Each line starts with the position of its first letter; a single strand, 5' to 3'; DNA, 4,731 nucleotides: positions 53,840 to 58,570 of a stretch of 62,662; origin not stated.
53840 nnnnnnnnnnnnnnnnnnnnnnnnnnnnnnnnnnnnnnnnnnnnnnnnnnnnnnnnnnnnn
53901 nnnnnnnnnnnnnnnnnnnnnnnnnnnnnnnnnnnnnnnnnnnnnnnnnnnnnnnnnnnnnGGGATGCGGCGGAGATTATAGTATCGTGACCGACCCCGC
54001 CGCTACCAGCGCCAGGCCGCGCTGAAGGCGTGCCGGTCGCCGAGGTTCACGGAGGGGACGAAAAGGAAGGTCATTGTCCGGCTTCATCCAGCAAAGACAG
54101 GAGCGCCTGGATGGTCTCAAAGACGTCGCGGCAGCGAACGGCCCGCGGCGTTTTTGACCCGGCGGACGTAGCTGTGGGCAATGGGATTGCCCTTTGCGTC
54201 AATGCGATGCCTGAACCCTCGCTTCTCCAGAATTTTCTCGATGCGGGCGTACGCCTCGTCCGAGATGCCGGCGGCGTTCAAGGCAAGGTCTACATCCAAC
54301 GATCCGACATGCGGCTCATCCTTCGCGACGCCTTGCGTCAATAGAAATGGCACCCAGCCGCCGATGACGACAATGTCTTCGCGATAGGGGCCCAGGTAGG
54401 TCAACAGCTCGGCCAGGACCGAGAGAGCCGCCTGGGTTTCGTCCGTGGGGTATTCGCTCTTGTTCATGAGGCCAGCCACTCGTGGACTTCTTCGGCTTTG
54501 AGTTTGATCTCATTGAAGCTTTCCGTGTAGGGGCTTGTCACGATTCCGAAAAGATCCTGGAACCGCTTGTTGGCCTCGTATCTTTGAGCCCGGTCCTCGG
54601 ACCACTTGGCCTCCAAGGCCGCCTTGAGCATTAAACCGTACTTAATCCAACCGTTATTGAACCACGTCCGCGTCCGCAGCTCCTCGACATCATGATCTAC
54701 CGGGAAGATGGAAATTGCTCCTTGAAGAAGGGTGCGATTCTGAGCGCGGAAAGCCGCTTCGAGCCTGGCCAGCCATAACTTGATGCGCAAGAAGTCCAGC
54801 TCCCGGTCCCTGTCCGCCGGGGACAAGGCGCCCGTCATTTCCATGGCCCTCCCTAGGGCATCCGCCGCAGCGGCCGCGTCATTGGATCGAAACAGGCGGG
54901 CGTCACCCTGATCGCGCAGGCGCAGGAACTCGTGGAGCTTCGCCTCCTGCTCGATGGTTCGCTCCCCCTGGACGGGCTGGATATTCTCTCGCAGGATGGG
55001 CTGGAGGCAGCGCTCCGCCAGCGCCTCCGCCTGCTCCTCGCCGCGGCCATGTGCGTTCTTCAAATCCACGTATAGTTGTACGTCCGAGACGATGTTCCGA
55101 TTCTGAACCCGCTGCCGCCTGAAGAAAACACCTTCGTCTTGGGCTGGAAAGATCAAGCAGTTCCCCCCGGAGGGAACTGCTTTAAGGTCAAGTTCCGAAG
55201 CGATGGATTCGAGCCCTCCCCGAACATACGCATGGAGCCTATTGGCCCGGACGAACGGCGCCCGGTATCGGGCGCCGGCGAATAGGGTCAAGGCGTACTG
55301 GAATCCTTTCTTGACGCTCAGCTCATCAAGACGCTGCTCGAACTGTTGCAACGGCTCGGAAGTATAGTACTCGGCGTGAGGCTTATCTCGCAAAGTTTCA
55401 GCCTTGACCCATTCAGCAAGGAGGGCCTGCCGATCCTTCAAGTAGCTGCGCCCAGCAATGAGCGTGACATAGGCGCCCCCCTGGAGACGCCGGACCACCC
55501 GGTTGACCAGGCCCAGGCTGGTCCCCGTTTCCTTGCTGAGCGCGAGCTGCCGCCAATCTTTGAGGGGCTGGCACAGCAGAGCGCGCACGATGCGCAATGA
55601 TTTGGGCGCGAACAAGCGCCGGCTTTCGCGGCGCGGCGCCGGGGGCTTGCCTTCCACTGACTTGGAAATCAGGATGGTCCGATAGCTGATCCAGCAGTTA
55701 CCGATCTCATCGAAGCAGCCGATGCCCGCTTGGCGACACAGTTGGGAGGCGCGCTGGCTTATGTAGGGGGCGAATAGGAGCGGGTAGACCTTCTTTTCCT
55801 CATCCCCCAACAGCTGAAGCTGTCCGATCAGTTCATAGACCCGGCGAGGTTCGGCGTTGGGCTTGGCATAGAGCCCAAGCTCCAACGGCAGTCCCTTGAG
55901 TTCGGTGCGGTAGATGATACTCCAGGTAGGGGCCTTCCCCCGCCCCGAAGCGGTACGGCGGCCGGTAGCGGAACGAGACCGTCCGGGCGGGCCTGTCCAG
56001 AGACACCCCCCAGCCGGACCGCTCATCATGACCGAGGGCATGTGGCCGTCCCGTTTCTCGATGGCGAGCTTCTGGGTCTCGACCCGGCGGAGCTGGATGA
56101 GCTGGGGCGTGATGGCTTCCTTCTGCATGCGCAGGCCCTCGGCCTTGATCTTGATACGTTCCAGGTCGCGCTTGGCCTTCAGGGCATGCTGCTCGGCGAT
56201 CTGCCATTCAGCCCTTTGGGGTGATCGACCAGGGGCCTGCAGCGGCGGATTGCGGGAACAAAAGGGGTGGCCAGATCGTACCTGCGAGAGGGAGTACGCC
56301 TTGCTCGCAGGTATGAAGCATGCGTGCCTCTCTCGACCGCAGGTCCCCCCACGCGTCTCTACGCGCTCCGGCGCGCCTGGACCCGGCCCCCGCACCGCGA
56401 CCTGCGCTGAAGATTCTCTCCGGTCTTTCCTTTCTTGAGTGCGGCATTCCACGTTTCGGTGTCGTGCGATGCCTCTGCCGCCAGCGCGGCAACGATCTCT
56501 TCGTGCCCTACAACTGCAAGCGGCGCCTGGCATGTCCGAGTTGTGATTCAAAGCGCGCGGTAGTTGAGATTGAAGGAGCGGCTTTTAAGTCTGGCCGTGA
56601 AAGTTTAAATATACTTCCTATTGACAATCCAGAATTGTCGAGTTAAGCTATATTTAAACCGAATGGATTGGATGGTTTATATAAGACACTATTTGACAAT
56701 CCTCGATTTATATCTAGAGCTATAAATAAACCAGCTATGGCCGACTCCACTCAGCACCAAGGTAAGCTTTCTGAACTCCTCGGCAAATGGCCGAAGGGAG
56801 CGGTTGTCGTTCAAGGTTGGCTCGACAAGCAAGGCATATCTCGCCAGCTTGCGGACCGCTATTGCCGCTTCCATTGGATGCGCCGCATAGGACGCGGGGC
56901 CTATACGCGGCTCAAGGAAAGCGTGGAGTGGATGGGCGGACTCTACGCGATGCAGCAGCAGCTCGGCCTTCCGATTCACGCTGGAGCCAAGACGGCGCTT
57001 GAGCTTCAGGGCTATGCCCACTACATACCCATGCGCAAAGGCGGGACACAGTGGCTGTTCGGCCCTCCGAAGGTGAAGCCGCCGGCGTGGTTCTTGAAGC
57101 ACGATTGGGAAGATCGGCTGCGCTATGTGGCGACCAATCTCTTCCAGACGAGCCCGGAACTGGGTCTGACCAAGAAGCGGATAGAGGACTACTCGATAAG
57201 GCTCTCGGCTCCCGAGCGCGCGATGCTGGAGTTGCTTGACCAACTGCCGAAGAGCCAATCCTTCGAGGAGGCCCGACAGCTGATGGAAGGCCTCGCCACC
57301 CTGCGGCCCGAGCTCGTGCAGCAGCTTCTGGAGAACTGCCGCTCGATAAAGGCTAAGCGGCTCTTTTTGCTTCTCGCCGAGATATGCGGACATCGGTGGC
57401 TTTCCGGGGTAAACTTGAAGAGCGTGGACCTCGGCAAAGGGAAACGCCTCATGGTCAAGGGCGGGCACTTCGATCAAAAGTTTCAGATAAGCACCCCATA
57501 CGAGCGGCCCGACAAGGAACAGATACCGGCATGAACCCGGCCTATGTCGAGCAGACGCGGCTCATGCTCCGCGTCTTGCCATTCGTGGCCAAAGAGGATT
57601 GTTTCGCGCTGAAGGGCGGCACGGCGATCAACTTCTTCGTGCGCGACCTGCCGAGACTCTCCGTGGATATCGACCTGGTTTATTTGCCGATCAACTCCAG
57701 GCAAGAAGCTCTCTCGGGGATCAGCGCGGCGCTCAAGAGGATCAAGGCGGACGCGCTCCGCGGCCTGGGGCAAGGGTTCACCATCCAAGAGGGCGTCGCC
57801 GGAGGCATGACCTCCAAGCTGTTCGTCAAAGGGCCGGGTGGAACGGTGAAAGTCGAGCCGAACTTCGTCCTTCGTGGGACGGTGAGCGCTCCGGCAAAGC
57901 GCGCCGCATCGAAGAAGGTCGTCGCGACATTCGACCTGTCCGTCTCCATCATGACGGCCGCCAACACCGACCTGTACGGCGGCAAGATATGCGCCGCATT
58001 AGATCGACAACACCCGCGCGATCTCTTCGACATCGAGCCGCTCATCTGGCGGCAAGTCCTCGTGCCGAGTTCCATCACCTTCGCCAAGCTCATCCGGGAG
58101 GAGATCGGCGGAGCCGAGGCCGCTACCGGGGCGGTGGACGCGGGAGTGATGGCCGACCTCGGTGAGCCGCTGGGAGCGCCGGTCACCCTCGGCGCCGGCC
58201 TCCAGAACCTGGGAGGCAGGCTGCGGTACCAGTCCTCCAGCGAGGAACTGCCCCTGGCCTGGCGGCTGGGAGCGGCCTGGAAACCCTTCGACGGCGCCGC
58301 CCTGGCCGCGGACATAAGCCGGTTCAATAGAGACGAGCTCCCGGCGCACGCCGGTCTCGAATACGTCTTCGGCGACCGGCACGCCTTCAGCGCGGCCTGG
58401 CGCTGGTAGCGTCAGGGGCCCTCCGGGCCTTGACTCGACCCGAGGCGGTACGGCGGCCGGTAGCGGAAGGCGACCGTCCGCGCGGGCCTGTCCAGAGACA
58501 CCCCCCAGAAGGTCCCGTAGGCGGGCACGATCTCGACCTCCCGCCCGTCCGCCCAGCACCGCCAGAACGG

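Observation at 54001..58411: Perfect 43-bp inverted repeat brackets a 4.4-kb AT-richer island; both arms are the 3' end of the same OMP-like gene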

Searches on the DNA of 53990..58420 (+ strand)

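Call 35: search_dna_similar(query=window:53990-58420:+, collection=plasmids, mode=distant, max_rows=15)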
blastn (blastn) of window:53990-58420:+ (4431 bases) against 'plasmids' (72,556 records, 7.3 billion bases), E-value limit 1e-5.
Records with a match: 112; places in all: 113; records where one place covers at least 80% of the query: 0.
Best place of each record, by identity: 80-90% 54; 60-80% 58.
By first word of the organism name: Bradyrhizobium 18; Sinorhizobium 15; Rhizobium 13; Agrobacterium 13; Ensifer 6; Sphingobium 4; Neorhizobium 3; Ruegeria 3; Martelella 3; Burkholderia 3; and 26 more.
By predicted mobility (MOB-suite, as given by PLSDB): conjugative 67; non-mobilizable 27; mobilizable 18.
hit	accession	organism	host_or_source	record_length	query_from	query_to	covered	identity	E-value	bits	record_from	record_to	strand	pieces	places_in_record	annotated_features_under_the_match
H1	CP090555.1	Neorhizobium galegae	Galega,Cell culture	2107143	3572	3761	4%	73.2%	1e-19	107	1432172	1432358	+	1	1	none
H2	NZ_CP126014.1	Bradyrhizobium japonicum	Glycine max,soybean,root nodule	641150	3541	3690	3%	74.8%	8e-16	95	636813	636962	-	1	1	nucleotidyl transferase AbiEii/AbiGii toxin family protein | type IV toxin-antitoxin system AbiEi family antitoxin ...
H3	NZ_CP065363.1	Ruegeria sp. SCSIO 43209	Galaxea fascicularis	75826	3576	3724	3%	73.8%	3e-15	94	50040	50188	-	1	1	nucleotidyl transferase AbiEii/AbiGii toxin family protein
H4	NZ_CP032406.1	Rhizobium rosettiformans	Isolation,ex cyanobacteria field sample ...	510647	3610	3761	3%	71.1%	2e-10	77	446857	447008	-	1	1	none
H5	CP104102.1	Phaeobacter sp. G2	cell culture,Emiliania huxleyi RCC1216 ...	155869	3576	3724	3%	72.5%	1e-12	85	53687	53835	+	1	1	nucleotidyl transferase AbiEii/AbiGii toxin family protein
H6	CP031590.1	Marinibacterium anthonyi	Isolate culture,marine surface water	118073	3567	3705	3%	74.1%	1e-13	88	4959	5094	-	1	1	hypothetical protein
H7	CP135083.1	Agrobacterium pusense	Single cell,Heavy rainforest soil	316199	3569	3702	3%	76.1%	6e-17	99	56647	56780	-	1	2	record has no annotation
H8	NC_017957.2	Tistrella mobilis KA081020-065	-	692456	3581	3703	3%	79.7%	4e-20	110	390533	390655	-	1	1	nucleotidyl transferase AbiEii/AbiGii toxin family protein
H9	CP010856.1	Marinovum algicola DG 898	-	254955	3581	3703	3%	79.7%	4e-20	110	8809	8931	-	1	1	Domain protein of unknown function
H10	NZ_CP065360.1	Ruegeria sp. SCSIO 43209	Galaxea fascicularis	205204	3581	3705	3%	76.0%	9e-15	92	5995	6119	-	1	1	nucleotidyl transferase AbiEii/AbiGii toxin family protein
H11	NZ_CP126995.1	Acidisoma sp. PAMC 29798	cell culture,lichen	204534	3581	3699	3%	79.0%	5e-18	103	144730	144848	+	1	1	nucleotidyl transferase AbiEii/AbiGii toxin family protein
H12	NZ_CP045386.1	Ruegeria sp. THAF33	pure culture,Surface of a polyethylene ...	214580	3581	3705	3%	75.2%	4e-13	87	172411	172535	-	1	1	none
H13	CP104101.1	Phaeobacter sp. G2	cell culture,Emiliania huxleyi RCC1216 ...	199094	3590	3705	3%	75.9%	1e-12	84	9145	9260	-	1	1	none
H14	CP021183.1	Rhizorhabdus wittichii DC-6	activated sludge of a wastewater ...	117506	3595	3703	2%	79.8%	6e-17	99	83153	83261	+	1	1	hypothetical protein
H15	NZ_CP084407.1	Sphingobium sp. CFD-2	cell culture,soil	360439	3594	3706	3%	75.2%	6e-11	79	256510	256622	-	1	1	nucleotidyl transferase AbiEii/AbiGii toxin family protein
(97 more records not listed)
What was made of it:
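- On Transposon or IS with terminal inverted repeats: Plasmids match only a conserved AbiEii stretch (call 35).
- Tried and rejected: *Known plasmid relatives of the island.* Only a 120-190-nt conserved AbiEii stretch matched (call 35).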

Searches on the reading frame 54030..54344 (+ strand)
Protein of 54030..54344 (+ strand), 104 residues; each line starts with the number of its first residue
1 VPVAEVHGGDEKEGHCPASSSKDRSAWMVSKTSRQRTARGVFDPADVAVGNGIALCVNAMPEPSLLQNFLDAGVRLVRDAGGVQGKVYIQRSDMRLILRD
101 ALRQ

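Call 22: search_protein_families(library=pfam, proteins=[window:54030-54344:+], max_evalue=1)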
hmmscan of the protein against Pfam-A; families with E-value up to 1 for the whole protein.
window:54030-54344:+ (104 aa): 0 families

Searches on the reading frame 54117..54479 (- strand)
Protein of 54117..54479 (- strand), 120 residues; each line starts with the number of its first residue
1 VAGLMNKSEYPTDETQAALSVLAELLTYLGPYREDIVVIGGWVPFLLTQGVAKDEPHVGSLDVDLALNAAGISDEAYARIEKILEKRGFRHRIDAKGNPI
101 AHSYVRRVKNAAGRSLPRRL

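Call 6: search_protein_families(library=pfam, proteins=[window:54117-54479:-], max_evalue=0.01)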
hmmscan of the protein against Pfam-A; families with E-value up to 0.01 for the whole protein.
window:54117-54479:- (120 aa): 0 families

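Call 22: search_protein_families(library=pfam, proteins=[window:54117-54467:-], max_evalue=1)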
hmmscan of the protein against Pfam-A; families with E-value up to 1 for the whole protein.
window:54117-54467:- (116 aa): 1 family
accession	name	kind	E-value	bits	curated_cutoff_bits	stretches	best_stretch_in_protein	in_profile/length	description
PF12281.14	NTP_transf_8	-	0.11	12.8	26.3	1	18-86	6-81/218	Nucleotidyltransferase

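Call 42: find_encoding_contigs(protein=window:54117-54467:-, flank=10000, max_places=6)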
Protein window:54117-54467:- (116 aa): 2 contigs read that carry it; 1 place shown.
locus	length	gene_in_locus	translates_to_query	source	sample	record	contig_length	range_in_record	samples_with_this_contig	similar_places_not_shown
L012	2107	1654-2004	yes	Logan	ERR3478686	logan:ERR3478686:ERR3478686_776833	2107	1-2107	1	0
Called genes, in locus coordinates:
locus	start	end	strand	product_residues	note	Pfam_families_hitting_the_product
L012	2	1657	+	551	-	?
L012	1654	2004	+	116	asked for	-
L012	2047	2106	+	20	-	?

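Call 48: search_protein_families(library=ncbifam, proteins=[window:54117-54467:-], max_evalue=0.01)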
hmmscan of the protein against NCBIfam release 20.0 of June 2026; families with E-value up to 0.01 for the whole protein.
window:54117-54467:- (116 aa): 0 families

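Call 49: search_protein_families(library=padloc, proteins=[window:54117-54467:-], max_evalue=0.01)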
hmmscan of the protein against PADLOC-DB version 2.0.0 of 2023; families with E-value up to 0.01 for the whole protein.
window:54117-54467:- (116 aa): 1 family
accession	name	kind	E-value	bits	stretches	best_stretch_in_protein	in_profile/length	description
PDLC04516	PDC-M21B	-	0.0013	16.5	1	16-90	10-83/234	-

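Call 61: search_protein_families(library=phrogs, proteins=[window:54117-54467:-], max_evalue=0.01)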
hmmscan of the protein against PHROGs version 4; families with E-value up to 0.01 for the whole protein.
window:54117-54467:- (116 aa): 0 families

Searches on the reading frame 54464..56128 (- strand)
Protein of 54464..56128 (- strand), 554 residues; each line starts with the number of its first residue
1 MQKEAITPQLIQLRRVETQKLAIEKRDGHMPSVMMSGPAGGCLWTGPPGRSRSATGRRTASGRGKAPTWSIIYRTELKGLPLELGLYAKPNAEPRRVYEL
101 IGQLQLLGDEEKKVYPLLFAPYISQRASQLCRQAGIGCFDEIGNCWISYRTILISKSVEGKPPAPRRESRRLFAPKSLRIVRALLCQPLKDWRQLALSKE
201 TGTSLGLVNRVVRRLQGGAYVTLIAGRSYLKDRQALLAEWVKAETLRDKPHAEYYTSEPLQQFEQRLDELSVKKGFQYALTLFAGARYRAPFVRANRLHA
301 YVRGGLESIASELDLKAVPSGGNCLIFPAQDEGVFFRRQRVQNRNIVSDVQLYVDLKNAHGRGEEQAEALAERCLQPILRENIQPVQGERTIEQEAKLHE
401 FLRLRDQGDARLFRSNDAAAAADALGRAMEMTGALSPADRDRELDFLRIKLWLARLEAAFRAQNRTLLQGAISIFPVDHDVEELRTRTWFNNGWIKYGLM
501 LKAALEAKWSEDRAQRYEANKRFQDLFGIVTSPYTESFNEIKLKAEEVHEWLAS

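Call 22: search_protein_families(library=pfam, proteins=[window:54464-56128:-], max_evalue=1)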
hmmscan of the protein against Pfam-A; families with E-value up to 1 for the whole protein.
window:54464-56128:- (554 aa): 1 family
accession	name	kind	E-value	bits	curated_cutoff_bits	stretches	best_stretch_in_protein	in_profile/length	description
PF09952.14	AbiEi_2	-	5.4e-10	40.2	21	1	231-375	3-142/143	Transcriptional regulator, AbiEi antitoxin, Type IV TA system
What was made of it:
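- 54464..55924 (-): AbiEi_2-domain antitoxin-like gene. The public annotation extends it to 56128 across unrelated DNA. Pfam AbiEi_2, 5.4e-10 (call 22).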

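Call 48: search_protein_families(library=ncbifam, proteins=[window:54464-56128:-], max_evalue=0.01)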
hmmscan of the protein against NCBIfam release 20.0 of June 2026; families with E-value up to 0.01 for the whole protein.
window:54464-56128:- (554 aa): 0 families

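Call 49: search_protein_families(library=padloc, proteins=[window:54464-56128:-], max_evalue=0.01)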
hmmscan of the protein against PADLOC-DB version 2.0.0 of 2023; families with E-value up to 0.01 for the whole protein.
window:54464-56128:- (554 aa): 0 families

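Call 61: search_protein_families(library=phrogs, proteins=[window:54464-55924:-], max_evalue=0.01)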
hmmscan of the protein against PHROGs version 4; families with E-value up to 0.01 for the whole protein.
window:54464-55924:- (486 aa): 0 families

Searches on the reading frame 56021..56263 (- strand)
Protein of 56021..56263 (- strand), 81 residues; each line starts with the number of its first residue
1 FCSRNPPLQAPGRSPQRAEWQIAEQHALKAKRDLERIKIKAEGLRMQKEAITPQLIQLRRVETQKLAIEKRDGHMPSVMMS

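Call 60: search_dna_similar(query=window:56021-56263:-, collection=plasmids, mode=protein, max_evalue=0.001, max_rows=10)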
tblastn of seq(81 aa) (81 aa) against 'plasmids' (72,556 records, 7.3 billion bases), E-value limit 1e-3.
No match.

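Call 61: search_protein_families(library=phrogs, proteins=[window:56021-56263:-], max_evalue=0.01)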
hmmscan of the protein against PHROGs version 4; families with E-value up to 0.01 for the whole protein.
seq(81 aa): 1 family
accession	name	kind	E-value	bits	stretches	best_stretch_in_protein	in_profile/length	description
phrog_200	-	other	1e-05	25.9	1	17-81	280-348/379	lipoprotein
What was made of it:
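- Tried and rejected: *The unidentified 56013-56430 stretch.* No plasmid match and only a weak coiled-coil PHROG hit (calls 60, 61).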

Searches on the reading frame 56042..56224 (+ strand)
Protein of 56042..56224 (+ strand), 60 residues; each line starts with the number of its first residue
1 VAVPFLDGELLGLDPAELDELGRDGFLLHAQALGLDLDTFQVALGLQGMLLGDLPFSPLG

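Call 22: search_protein_families(library=pfam, proteins=[window:56042-56224:+], max_evalue=1)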
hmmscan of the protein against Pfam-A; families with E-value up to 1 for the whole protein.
window:56042-56224:+ (60 aa): 1 family
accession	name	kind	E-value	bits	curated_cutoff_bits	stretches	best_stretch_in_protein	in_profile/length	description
PF02791.22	DDT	-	0.16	12.6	22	0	30-48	17-38/58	DDT domain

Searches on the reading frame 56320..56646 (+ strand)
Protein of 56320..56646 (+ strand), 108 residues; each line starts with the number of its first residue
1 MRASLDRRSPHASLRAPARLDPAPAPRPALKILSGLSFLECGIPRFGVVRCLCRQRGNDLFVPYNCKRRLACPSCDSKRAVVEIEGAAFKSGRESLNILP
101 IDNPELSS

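Call 22: search_protein_families(library=pfam, proteins=[window:56320-56646:+], max_evalue=1)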
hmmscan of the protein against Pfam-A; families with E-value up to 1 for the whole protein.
window:56320-56646:+ (108 aa): 1 family
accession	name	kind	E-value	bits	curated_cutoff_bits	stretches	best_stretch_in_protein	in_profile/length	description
PF14319.11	Zn_Tnp_IS91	-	2.2e-06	28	26.3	1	38-81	26-68/90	Transposase zinc-binding domain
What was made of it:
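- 56431..56562 (+): Fragment of the N-terminal zinc-binding domain of an IS91-family transposase. Pfam Zn_Tnp_IS91, 2.2e-06, profile positions 26-68 of 90 (call 22).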

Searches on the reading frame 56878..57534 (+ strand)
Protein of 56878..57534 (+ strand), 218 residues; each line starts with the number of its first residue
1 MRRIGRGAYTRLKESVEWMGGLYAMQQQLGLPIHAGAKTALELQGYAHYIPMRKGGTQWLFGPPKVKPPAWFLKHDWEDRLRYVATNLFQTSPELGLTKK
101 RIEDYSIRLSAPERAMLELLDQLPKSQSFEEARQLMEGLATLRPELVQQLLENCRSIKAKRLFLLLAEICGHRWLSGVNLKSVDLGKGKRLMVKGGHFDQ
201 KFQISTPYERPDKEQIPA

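Call 45: find_encoding_contigs(protein=window:56878-57534:+, flank=10000, max_places=6)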
Protein window:56878-57534:+ (218 aa): 1 contig read that carries it; 1 place shown.
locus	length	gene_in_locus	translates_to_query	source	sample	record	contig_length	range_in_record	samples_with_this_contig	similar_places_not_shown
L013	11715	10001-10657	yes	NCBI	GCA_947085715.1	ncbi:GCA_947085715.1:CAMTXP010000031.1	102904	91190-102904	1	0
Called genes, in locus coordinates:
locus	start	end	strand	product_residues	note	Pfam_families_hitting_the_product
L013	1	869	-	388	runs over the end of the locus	PF00155:Aminotran_1_2, PF01041:DegT_DnrJ_EryC1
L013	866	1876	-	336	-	PF01408:GFO_IDH_MocA, PF02894:GFO_IDH_MocA_C, PF22725:GFO_IDH_MocA_C3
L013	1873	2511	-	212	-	PF02348:CTP_transf_3, PF12804:NTP_transf_3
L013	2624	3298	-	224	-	PF08241:Methyltransf_11 (weak)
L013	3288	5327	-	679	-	PF19510:DUF6044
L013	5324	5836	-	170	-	-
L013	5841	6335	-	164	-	-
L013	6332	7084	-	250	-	PF13641:Glyco_tranf_2_3, PF00535:Glycos_transf_2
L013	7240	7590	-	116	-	-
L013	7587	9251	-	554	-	PF09952:AbiEi_2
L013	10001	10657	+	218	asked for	PF17194:AbiEi_3_N, PF11459:AbiEi_3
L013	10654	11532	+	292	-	PF08843:AbiEii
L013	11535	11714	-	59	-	?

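Call 48: search_protein_families(library=ncbifam, proteins=[window:56878-57534:+], max_evalue=0.01)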
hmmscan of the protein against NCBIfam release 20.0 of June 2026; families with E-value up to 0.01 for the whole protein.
window:56878-57534:+ (218 aa): 0 families

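Call 49: search_protein_families(library=padloc, proteins=[window:56878-57534:+], max_evalue=0.01)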
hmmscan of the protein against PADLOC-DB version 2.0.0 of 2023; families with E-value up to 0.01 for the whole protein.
window:56878-57534:+ (218 aa): 2 families
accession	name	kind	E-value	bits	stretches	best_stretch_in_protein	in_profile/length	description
PDLC02227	AbiEi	-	7.5e-69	229.8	1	2-209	45-228/233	AbiEi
PDLC02272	AbiEi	-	0.0013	16.6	1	95-163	123-188/200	AbiEi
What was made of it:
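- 56737..57534 (+): AbiEi_3 antitoxin gene. The annotated start is 56878; the domain match argues for an earlier start near 56737. PADLOC AbiEi, 7.5e-69 (call 49).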
